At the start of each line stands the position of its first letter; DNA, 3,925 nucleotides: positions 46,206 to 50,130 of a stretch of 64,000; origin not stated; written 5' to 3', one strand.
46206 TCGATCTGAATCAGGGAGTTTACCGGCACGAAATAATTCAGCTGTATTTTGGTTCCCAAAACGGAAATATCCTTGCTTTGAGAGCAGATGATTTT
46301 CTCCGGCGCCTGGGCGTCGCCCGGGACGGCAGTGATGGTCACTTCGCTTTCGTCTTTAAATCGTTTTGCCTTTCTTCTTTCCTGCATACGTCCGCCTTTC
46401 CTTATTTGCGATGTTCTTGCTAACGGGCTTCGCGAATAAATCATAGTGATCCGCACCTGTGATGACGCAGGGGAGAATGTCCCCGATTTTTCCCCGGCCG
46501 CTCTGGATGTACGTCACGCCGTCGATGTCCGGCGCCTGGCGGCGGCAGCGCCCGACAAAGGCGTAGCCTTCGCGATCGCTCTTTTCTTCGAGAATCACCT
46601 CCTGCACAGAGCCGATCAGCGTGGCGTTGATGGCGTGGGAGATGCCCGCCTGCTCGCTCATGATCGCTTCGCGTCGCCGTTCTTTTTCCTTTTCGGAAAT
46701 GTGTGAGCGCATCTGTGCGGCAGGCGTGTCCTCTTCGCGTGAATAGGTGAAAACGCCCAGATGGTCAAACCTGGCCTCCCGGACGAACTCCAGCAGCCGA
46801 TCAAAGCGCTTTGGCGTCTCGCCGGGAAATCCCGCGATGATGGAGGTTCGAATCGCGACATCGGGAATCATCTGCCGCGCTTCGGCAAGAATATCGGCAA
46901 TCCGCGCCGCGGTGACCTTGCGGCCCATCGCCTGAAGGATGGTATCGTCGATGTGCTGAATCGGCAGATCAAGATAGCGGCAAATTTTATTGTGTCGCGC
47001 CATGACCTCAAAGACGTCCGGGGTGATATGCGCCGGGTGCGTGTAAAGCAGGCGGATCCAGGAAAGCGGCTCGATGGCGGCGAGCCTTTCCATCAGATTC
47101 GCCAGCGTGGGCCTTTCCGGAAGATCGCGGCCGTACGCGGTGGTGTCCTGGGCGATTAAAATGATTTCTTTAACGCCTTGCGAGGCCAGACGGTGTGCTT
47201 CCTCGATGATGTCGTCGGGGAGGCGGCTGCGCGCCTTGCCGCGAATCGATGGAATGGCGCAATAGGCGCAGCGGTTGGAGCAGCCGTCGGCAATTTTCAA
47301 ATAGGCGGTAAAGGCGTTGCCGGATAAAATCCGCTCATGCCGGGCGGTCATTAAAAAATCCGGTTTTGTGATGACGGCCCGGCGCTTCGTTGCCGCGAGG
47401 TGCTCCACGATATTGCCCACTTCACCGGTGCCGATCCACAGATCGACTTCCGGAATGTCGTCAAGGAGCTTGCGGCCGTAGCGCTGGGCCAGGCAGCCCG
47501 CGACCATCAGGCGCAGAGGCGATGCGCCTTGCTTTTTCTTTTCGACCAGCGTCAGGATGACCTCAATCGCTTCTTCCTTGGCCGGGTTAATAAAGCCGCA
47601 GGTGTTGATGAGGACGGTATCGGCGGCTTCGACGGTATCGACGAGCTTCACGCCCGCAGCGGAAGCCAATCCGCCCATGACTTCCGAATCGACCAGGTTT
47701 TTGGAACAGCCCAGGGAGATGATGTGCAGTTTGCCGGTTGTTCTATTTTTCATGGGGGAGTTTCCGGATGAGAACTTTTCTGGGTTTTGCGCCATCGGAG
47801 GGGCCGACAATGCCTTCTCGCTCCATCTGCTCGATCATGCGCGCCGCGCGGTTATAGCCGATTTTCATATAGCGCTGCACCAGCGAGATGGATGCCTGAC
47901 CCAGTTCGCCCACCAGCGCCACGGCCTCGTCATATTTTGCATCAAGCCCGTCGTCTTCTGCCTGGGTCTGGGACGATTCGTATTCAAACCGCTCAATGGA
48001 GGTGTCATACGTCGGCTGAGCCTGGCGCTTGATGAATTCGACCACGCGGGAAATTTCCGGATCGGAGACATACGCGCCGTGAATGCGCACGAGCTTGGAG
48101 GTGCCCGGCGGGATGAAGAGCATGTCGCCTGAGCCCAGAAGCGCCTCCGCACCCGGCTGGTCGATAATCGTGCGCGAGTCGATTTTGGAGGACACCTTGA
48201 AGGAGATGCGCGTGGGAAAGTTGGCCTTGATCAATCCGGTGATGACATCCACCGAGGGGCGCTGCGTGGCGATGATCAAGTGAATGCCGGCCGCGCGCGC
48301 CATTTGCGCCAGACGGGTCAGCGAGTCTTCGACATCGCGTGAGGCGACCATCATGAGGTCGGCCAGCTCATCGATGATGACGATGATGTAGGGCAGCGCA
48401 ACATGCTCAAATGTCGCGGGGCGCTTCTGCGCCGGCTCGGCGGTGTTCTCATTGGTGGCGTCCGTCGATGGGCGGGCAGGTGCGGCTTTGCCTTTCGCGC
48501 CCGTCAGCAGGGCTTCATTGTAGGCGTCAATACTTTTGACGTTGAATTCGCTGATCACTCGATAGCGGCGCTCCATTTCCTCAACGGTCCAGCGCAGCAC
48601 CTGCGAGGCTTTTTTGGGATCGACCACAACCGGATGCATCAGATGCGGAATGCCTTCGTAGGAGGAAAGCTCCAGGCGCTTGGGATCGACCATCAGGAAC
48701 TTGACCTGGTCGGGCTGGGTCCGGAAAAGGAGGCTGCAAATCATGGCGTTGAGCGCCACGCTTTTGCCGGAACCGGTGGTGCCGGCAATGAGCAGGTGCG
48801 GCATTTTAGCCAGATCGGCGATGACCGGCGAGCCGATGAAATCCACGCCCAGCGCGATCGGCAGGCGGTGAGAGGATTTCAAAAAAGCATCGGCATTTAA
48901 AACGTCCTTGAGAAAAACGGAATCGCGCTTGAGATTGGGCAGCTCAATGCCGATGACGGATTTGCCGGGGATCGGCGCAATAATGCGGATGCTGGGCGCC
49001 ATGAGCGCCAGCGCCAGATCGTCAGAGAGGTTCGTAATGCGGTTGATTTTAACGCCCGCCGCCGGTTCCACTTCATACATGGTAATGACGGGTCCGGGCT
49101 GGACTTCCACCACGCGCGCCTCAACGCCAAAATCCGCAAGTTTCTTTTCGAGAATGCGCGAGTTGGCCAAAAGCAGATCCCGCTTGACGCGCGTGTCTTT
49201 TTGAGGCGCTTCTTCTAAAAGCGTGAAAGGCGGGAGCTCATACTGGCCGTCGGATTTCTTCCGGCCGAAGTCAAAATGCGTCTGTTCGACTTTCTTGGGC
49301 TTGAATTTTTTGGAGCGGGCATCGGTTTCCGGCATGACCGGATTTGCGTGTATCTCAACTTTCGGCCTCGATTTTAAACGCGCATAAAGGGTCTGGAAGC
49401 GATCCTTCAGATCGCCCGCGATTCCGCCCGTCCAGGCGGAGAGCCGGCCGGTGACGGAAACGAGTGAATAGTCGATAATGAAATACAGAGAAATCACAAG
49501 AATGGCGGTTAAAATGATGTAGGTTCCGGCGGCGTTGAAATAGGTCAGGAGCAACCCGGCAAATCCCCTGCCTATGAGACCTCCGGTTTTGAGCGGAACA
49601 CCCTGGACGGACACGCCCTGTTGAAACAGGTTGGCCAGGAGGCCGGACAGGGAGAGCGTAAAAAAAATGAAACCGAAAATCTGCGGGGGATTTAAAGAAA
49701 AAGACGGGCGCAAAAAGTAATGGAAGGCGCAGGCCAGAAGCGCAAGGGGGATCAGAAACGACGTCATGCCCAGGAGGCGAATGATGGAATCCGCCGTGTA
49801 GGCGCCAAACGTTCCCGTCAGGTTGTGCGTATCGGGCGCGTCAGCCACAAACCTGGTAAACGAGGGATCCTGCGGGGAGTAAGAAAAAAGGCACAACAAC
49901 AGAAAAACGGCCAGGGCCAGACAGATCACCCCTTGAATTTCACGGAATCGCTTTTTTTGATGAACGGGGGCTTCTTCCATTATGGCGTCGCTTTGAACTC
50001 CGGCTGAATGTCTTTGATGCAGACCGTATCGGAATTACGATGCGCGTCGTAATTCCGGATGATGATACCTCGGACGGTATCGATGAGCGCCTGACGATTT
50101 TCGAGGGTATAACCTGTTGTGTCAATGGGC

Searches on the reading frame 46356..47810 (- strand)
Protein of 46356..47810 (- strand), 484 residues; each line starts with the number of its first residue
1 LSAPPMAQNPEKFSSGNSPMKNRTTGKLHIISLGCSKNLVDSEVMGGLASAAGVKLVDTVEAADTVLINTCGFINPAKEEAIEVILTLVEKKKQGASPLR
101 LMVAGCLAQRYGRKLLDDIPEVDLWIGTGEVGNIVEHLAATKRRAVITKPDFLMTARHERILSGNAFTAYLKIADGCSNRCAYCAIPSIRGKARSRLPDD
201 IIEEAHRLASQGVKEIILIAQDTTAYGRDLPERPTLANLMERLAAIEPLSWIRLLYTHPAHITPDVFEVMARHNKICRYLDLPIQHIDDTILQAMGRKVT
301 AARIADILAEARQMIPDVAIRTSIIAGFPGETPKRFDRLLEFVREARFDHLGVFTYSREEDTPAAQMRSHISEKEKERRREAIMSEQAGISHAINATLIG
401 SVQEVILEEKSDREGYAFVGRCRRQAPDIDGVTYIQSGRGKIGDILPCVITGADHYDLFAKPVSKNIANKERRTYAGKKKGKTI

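Call 41: search_protein_families(library=pfam, proteins=[window:46356-47810:-], max_evalue=0.00001)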
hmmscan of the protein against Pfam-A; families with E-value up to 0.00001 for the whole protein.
window:46356-47810:- (484 aa): 3 families
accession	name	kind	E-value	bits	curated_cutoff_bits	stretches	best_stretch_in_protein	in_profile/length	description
PF04055.27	Radical_SAM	-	9.7e-26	91.3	29.5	1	173-343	3-166/166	Radical SAM superfamily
PF00919.26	UPF0004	-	4.4e-25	88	27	1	27-127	1-98/98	Uncharacterized protein family UPF0004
PF18693.7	TRAM_2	-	1.2e-15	57.9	27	1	399-463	1-63/63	TRAM domain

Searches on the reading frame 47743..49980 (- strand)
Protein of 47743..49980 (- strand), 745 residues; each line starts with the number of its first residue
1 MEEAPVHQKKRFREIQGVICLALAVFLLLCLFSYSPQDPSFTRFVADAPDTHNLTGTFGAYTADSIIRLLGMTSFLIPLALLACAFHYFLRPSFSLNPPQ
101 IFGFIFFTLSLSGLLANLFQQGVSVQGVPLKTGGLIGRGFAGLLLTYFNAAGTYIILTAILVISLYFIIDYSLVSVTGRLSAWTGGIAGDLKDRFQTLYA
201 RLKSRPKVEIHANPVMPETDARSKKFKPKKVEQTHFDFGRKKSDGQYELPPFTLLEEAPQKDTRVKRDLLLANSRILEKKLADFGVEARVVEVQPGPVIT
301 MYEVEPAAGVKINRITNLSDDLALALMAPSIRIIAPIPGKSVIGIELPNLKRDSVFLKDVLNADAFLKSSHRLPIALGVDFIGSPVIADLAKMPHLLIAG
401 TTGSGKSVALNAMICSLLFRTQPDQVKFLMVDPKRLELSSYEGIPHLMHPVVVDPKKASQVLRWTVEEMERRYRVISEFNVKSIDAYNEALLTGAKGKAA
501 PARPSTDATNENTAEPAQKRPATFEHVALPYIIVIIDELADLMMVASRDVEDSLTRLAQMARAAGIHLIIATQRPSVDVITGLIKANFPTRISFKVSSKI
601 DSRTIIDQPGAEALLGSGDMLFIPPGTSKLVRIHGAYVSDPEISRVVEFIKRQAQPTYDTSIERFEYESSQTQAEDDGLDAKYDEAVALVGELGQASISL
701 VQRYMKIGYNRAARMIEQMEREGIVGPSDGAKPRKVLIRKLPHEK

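Call 41: search_protein_families(library=pfam, proteins=[window:47743-49980:-], max_evalue=0.00001)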
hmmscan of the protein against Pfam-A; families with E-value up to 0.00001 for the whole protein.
window:47743-49980:- (745 aa): 4 families
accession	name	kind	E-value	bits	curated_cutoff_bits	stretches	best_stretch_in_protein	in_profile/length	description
PF01580.24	FtsK_SpoIIIE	-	2.6e-72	243.3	24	1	357-577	2-221/221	FtsK/SpoIIIE family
PF13491.11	FtsK_4TM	-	3.3e-40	138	23.1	1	9-179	1-169/171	4TM region of DNA translocase FtsK/SpoIIIE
PF17854.6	FtsK_alpha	-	3.7e-35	120.6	22.9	1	249-349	1-101/101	FtsK alpha domain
PF09397.16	FtsK_gamma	-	1.2e-26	92.7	30.6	1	680-738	4-62/63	Ftsk gamma domain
